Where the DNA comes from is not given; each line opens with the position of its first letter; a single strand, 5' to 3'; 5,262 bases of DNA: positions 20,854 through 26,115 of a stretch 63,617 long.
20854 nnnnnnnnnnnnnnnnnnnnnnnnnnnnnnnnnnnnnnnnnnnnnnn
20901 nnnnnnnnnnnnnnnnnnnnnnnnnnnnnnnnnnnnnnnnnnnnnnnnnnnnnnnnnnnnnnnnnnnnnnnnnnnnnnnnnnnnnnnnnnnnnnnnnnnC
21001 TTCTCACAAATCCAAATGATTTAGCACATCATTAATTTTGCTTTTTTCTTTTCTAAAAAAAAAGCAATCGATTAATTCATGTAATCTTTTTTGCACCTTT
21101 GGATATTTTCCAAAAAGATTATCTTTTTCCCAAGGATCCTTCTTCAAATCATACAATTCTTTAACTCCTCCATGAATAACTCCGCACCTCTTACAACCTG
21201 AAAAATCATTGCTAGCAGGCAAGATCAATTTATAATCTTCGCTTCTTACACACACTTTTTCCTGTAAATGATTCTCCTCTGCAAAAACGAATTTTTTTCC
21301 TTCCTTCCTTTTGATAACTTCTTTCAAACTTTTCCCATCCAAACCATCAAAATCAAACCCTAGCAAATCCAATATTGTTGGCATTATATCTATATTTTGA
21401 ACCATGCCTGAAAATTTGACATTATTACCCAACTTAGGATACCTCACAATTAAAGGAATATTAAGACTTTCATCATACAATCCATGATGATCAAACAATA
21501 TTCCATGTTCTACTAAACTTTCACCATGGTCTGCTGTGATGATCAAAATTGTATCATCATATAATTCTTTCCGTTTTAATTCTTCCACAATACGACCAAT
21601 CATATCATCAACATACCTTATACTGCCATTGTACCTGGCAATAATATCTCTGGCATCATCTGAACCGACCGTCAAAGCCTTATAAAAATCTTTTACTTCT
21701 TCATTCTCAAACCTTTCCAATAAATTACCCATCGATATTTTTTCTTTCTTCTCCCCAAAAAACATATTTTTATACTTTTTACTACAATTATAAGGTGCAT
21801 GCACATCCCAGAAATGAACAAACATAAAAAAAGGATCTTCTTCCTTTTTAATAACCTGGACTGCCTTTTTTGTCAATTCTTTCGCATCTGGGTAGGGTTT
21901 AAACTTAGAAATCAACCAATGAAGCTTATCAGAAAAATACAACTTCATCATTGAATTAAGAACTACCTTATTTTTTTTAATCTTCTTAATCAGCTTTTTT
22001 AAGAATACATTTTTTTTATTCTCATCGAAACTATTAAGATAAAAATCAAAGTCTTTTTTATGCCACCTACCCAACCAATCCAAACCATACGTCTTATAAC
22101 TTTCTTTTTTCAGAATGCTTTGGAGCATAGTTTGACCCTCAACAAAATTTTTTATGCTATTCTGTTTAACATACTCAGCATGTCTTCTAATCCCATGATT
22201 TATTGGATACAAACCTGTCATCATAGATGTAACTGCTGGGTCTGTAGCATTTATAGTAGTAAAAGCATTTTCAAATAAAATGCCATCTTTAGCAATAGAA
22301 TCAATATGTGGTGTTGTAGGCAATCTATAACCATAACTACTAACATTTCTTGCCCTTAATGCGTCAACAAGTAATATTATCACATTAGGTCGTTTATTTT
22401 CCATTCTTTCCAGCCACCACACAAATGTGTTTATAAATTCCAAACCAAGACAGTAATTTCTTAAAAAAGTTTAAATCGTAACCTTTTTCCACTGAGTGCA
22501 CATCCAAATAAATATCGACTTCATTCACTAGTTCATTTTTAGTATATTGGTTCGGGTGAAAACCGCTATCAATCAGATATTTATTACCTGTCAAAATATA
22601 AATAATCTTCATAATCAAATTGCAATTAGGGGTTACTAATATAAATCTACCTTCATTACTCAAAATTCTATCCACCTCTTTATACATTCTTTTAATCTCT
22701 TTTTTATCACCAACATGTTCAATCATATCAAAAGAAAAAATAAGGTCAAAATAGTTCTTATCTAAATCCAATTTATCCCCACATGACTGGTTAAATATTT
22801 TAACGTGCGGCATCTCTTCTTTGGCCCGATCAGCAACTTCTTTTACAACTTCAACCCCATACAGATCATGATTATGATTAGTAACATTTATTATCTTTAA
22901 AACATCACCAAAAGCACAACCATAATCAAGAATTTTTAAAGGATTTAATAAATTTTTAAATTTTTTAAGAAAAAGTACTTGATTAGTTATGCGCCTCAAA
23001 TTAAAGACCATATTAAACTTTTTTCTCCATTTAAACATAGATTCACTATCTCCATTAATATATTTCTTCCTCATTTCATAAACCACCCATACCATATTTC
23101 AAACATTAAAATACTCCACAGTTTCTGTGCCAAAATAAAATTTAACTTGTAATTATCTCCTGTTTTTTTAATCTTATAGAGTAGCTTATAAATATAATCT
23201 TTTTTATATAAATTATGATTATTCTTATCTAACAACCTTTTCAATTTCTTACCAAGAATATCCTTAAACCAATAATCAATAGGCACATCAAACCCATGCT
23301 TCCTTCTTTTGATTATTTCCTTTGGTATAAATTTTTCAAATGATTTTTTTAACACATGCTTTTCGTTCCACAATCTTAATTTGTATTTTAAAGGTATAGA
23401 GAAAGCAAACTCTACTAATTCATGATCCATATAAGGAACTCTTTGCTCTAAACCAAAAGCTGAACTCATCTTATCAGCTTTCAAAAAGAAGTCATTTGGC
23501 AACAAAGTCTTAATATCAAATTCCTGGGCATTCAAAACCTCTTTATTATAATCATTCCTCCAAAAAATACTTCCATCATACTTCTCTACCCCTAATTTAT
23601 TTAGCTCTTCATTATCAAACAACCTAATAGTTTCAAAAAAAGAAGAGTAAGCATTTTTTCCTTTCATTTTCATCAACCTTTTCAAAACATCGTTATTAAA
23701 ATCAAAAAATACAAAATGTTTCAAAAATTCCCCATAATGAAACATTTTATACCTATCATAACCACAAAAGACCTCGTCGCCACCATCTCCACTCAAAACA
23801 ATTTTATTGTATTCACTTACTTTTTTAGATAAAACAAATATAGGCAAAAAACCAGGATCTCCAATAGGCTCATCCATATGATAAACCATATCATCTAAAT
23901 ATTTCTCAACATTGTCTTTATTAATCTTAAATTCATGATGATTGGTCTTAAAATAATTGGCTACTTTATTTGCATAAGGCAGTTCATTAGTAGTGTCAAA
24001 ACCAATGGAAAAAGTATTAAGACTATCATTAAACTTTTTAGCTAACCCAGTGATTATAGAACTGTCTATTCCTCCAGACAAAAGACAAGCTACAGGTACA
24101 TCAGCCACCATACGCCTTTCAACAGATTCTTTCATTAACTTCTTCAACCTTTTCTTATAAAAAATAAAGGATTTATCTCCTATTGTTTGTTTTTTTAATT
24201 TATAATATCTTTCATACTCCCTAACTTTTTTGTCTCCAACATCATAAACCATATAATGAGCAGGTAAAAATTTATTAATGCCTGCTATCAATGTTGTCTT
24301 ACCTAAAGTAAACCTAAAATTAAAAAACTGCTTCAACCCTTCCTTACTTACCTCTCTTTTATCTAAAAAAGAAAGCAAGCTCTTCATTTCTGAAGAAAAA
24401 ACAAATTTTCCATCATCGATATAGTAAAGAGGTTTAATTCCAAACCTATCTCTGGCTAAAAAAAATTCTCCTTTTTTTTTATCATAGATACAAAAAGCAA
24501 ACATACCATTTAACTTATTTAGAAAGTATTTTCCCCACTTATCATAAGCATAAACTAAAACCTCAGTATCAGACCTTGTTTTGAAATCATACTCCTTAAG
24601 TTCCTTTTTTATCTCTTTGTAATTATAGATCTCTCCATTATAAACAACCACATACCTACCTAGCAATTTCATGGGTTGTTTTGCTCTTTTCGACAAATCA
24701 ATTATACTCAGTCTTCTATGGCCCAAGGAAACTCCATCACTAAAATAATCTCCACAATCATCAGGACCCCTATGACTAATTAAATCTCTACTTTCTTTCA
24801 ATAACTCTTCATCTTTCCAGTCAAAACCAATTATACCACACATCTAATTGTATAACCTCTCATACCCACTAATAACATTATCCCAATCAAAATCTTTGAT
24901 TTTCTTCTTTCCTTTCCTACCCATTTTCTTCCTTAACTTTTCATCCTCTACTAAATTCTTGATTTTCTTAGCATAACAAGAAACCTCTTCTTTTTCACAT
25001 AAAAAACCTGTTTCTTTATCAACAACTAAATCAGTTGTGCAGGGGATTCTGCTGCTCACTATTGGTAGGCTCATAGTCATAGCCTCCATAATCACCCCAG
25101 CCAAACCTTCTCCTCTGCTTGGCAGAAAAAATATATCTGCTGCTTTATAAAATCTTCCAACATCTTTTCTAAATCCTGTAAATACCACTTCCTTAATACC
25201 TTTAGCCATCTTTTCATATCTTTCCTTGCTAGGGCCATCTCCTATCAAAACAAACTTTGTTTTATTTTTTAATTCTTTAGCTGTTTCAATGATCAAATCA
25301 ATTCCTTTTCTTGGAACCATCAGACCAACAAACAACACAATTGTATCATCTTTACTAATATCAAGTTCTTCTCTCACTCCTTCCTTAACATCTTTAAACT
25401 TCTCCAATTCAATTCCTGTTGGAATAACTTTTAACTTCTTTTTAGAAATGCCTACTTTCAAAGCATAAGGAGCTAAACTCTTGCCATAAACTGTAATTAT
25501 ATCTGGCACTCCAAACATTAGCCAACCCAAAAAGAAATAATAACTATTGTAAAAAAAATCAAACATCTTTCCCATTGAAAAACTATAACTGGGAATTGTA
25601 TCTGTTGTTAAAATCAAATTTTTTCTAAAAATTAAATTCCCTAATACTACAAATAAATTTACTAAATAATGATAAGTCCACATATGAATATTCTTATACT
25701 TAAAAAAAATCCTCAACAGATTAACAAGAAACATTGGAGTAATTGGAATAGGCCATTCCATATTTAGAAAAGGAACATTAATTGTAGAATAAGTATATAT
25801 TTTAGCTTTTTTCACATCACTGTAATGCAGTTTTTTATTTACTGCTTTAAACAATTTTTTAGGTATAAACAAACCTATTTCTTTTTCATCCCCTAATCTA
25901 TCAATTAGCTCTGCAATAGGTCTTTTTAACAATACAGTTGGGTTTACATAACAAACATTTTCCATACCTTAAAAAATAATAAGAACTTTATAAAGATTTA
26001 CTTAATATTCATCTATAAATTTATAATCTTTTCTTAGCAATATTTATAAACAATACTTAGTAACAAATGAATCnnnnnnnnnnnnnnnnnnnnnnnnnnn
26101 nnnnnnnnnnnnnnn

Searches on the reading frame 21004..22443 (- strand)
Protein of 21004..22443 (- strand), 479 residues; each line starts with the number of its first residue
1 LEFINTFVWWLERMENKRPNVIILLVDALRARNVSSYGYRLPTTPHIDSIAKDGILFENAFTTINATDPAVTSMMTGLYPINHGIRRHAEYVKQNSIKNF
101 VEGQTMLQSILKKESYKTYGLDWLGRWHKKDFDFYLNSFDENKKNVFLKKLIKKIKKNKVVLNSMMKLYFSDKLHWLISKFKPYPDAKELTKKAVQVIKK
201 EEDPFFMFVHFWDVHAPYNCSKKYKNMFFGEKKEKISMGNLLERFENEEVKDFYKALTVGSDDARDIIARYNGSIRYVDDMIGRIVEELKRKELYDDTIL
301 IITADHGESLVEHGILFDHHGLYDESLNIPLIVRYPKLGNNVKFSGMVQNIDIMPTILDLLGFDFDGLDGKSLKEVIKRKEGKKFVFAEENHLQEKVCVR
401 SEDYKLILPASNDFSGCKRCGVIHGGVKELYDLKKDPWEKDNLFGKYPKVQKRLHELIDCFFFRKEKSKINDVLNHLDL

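Call 21: search_protein_families(library=pfam, proteins=[window:21004-22443:-], max_evalue=0.0001)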
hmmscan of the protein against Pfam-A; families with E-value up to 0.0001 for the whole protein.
window:21004-22443:- (479 aa): 4 families
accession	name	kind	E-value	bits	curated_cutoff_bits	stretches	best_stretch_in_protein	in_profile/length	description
PF00884.28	Sulfatase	-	2.4e-56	191.7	25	1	19-362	1-300/301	Sulfatase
PF16347.10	SGSH_C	-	3.6e-18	66.6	29.3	1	312-457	2-147/154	N-sulphoglucosamine sulphohydrolase, C-terminal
PF01663.27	Phosphodiest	-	6e-17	62.7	23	1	21-312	1-227/342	Type I phosphodiesterase / nucleotide pyrophosphatase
PF01676.23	Metalloenzyme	-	1e-05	25.6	24.3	0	269-364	167-251/252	Metalloenzyme superfamily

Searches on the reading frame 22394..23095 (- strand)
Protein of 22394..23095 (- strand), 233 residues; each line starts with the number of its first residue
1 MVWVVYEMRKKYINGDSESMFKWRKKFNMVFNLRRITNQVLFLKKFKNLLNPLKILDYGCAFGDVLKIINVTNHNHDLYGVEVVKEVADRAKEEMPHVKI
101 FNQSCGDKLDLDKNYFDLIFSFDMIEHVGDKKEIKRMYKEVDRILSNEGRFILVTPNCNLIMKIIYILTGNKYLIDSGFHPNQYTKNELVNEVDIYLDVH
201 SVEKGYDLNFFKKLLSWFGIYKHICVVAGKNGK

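Call 22: search_protein_families(library=pfam, proteins=[window:22394-23095:-], max_evalue=0.0001)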
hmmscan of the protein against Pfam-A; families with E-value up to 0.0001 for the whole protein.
window:22394-23095:- (233 aa): 6 families
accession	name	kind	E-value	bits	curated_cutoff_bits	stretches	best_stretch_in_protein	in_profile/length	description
PF08241.18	Methyltransf_11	-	6.1e-13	49.7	21.2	1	56-153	1-95/95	Methyltransferase domain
PF13649.12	Methyltransf_25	-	2.3e-11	44.6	27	1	55-149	1-97/97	Methyltransferase domain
PF13847.12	Methyltransf_31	-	3.8e-10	40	27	1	54-157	6-113/145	Methyltransferase domain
PF08242.18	Methyltransf_12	-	1.9e-09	38.6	30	1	56-151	1-98/98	Methyltransferase domain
PF13489.12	Methyltransf_23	-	3.7e-09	37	27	1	47-160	18-123/164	Methyltransferase domain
PF02353.26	CMAS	-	1.8e-07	31.2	27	1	52-155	63-166/273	Mycolic acid cyclopropane synthetase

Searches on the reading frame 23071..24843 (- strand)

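Call 22: search_protein_families(library=pfam, proteins=[window:23071-24843:-], max_evalue=0.0001)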
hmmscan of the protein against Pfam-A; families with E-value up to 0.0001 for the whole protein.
window:23071-24843:- (590 aa): 4 families
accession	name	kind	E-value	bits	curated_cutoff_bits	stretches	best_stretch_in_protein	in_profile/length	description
PF00733.27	Asn_synthase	-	8.4e-88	295.8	21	1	233-585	2-353/354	Asparagine synthase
PF13537.11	GATase_7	-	5.7e-45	152.7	25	1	42-157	1-122/123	Glutamine amidotransferase domain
PF13522.11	GATase_6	-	3.6e-41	140.7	27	1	29-152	3-130/130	Glutamine amidotransferase domain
PF12481.13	DUF3700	-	2.1e-05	24.5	27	1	107-154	125-174/228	Aluminium induced protein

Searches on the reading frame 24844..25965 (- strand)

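Call 22: search_protein_families(library=pfam, proteins=[window:24844-25965:-], max_evalue=0.0001)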
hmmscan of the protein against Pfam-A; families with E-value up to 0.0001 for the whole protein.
window:24844-25965:- (373 aa): 3 families
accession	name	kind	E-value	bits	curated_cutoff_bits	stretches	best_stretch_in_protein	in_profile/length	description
PF00534.26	Glycos_transf_1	-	1.3e-37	129.4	26.4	1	197-354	5-171/172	Glycosyl transferases group 1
PF13692.12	Glyco_trans_1_4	-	1.2e-33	116.8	27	1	209-341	3-142/142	Glycosyl transferases group 1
PF13524.12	Glyco_trans_1_2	-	4.3e-05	23.9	25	1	224-362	4-136/144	Glycosyl transferase-like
